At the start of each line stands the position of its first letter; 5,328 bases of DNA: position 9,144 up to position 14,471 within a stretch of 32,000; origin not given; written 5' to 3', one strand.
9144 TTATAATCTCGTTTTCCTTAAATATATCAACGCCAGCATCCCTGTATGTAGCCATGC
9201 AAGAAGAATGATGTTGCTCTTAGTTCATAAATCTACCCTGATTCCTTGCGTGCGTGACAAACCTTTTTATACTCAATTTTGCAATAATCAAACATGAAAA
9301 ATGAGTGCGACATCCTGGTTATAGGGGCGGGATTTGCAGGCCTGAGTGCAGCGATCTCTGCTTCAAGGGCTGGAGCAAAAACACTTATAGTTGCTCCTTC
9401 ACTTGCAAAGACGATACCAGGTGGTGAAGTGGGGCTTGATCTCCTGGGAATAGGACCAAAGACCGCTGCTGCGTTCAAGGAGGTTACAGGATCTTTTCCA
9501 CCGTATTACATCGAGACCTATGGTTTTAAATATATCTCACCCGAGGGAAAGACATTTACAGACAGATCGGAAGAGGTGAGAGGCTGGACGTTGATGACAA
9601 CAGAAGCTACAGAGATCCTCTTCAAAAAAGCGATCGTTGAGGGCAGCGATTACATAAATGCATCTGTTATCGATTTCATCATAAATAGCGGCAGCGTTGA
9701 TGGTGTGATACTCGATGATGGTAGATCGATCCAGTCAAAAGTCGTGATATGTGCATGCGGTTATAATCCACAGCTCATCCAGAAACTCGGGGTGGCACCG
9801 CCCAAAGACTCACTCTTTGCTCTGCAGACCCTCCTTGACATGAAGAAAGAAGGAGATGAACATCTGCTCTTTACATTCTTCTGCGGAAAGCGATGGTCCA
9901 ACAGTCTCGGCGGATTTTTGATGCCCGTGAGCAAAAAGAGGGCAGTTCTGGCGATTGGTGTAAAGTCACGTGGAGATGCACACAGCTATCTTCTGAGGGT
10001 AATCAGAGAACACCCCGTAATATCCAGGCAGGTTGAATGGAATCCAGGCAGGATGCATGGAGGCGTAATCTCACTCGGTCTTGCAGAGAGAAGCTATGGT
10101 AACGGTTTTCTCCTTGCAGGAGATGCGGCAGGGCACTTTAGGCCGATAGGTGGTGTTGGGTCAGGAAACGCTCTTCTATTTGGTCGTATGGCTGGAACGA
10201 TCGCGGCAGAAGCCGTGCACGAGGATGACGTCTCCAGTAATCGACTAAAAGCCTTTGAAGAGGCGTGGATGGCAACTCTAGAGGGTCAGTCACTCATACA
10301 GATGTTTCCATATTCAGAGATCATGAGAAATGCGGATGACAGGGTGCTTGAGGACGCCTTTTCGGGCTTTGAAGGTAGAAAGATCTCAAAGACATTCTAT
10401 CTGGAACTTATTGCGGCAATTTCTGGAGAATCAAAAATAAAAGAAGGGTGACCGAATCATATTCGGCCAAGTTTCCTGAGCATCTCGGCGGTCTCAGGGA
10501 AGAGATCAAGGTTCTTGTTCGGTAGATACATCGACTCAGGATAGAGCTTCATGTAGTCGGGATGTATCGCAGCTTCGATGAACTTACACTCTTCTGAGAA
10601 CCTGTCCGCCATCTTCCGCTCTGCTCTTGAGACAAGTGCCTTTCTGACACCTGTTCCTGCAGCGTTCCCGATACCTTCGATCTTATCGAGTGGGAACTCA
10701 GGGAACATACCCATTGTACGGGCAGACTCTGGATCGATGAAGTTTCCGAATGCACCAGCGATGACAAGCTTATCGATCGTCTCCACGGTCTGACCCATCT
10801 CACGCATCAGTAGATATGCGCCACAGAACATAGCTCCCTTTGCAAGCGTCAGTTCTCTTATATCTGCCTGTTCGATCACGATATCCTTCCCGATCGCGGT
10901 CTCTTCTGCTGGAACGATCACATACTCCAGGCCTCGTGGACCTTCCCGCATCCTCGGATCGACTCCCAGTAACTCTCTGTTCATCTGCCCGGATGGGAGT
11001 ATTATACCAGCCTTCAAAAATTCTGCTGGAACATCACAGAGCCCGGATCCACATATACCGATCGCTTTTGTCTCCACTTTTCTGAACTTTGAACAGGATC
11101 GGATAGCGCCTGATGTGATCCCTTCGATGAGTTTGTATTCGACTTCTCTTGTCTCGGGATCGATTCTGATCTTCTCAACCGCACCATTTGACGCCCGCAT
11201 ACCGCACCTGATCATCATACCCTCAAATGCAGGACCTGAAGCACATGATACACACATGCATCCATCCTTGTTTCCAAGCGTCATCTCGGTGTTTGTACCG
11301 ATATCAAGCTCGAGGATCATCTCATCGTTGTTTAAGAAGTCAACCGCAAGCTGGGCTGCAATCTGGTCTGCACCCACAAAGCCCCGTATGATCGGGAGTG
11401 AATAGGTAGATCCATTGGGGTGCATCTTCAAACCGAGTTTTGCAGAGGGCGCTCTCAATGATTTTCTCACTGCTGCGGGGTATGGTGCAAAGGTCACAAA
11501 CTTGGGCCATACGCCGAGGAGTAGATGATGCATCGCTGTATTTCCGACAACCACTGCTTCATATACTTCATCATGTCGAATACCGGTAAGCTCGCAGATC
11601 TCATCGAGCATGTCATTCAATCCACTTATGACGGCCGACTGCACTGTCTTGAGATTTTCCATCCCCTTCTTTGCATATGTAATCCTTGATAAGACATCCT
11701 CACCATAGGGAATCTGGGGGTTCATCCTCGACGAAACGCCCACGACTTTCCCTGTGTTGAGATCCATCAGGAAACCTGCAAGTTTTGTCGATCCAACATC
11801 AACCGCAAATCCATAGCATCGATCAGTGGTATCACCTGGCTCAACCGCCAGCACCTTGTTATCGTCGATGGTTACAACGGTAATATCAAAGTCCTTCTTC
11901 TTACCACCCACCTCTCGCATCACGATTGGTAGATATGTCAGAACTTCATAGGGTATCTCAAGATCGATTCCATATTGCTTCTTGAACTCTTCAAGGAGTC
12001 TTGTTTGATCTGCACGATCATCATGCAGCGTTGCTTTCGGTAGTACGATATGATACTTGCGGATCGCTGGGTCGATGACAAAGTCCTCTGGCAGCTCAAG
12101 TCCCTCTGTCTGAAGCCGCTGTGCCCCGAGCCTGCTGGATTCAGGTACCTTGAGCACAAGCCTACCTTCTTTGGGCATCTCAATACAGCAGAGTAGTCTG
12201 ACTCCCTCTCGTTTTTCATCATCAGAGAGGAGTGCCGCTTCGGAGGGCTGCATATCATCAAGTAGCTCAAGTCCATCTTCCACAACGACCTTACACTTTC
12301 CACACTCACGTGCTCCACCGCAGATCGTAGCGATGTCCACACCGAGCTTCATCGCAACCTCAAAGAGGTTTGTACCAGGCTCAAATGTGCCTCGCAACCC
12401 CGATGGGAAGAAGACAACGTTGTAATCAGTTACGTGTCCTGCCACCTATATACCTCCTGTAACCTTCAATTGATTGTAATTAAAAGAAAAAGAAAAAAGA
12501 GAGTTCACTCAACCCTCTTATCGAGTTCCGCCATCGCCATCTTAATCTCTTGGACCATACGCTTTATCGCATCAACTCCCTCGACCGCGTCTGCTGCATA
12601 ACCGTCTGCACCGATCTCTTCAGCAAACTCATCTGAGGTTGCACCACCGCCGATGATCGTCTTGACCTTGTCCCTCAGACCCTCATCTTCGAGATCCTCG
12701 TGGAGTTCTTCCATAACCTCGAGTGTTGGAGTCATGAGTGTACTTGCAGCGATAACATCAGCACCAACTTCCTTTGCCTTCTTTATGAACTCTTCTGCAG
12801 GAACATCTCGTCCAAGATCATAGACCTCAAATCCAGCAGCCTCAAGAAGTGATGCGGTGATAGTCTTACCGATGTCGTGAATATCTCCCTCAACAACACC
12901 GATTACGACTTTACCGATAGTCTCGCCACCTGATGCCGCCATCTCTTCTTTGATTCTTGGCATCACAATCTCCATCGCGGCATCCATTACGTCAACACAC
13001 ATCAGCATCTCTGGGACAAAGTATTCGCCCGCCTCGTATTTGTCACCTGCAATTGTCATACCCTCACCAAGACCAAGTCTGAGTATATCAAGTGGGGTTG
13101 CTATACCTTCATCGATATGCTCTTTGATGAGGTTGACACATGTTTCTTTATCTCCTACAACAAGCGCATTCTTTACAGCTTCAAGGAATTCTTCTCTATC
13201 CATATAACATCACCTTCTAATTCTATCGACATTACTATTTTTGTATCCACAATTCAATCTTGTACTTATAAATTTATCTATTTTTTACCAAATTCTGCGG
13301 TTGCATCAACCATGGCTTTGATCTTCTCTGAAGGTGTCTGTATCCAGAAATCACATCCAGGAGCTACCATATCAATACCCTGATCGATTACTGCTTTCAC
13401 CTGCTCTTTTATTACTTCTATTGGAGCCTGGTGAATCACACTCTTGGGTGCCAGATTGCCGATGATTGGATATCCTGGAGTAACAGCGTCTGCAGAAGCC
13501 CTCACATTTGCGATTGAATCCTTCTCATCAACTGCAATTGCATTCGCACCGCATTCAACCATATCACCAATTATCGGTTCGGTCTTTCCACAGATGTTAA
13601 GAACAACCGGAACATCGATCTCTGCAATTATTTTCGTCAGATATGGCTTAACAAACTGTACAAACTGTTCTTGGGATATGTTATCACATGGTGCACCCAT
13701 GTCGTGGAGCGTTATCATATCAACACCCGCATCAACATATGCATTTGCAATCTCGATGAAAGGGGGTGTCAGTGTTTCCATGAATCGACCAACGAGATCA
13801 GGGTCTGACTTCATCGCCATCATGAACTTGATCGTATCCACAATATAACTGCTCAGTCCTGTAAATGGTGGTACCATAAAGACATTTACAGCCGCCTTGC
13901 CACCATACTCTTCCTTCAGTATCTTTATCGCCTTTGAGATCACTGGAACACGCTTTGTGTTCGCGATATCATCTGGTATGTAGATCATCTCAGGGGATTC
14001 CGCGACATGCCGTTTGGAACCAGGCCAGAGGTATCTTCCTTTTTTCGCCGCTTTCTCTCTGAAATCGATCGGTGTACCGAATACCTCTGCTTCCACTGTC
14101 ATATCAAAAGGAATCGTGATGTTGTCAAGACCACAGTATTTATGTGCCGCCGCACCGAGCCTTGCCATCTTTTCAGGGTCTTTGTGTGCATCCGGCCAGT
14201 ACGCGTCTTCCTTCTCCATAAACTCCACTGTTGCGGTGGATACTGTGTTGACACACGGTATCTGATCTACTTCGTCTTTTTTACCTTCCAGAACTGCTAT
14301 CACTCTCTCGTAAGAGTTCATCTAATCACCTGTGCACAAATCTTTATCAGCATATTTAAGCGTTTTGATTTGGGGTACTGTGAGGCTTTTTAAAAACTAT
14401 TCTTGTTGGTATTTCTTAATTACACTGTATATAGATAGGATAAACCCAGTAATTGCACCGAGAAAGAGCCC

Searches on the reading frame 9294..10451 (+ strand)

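Call 59: search_protein_families(library=pfam, proteins=[window:9294-10451:+], max_evalue=0.00001)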
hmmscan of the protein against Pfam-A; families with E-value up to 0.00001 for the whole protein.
window:9294-10451:+ (385 aa): 5 families
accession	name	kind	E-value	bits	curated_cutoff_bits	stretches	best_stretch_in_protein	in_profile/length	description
PF07992.20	Pyr_redox_2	-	2.6e-09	37.4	26.1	1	6-50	2-44/291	Pyridine nucleotide-disulphide oxidoreductase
PF01134.28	GIDA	-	4.9e-09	36.2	22.1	1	6-38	1-33/391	Glucose inhibited division protein A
PF00890.30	FAD_binding_2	-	1.2e-07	31.8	20.4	1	6-34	1-29/414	FAD binding domain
PF12831.13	FAD_oxidored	-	1.5e-07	31.5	27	1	6-36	1-31/416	FAD dependent oxidoreductase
PF01266.30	DAO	-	1.1e-06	28.8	27.9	0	6-35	1-30/353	FAD dependent oxidoreductase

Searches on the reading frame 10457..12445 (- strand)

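Call 59: search_protein_families(library=pfam, proteins=[window:10457-12445:-], max_evalue=0.00001)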
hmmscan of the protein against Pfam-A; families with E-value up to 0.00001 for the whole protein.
window:10457-12445:- (662 aa): 4 families
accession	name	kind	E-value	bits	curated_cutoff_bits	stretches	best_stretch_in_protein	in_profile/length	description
PF14574.11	RACo_C_ter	-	5.3e-83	278.5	27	1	375-652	1-260/261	C-terminal domain of RACo the ASKHA domain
PF17651.6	Raco_middle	-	1.9e-50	171.1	26.8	1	211-370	1-160/163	RACo middle region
PF17650.6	RACo_linker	-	6.3e-18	64.8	26.2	1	120-208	4-86/86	RACo linker region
PF00111.32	Fer2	-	4.8e-08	33.3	21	1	21-88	12-74/77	2Fe-2S iron-sulfur cluster binding domain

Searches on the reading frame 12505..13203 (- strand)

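Call 59: search_protein_families(library=pfam, proteins=[window:12505-13203:-], max_evalue=0.00001)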
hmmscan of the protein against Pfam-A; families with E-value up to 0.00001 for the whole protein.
window:12505-13203:- (232 aa): 2 families
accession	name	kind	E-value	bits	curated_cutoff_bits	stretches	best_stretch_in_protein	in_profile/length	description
PF02310.24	B12-binding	-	1.1e-25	90.2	32.1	1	97-210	1-120/121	B12 binding domain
PF02607.22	B12-binding_2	-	8.5e-19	68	23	1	7-79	2-72/74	B12 binding domain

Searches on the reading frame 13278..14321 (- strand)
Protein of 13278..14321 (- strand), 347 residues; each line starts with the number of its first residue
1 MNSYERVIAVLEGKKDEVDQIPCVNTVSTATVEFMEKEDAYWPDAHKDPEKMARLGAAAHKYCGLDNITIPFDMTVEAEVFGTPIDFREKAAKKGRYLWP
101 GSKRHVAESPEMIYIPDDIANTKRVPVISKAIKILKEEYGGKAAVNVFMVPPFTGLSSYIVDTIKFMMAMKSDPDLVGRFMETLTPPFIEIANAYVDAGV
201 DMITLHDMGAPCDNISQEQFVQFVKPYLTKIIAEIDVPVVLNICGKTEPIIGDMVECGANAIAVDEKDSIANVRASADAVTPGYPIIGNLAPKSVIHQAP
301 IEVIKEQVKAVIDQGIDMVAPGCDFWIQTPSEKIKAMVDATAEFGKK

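Call 59: search_protein_families(library=pfam, proteins=[window:13278-14321:-], max_evalue=0.00001)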
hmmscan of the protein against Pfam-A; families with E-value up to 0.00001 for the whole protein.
window:13278-14321:- (347 aa): 1 family
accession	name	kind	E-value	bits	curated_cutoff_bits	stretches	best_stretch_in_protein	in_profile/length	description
PF01208.23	URO-D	-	1.4e-67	228.6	23.9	1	5-343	4-345/346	Uroporphyrinogen decarboxylase (URO-D)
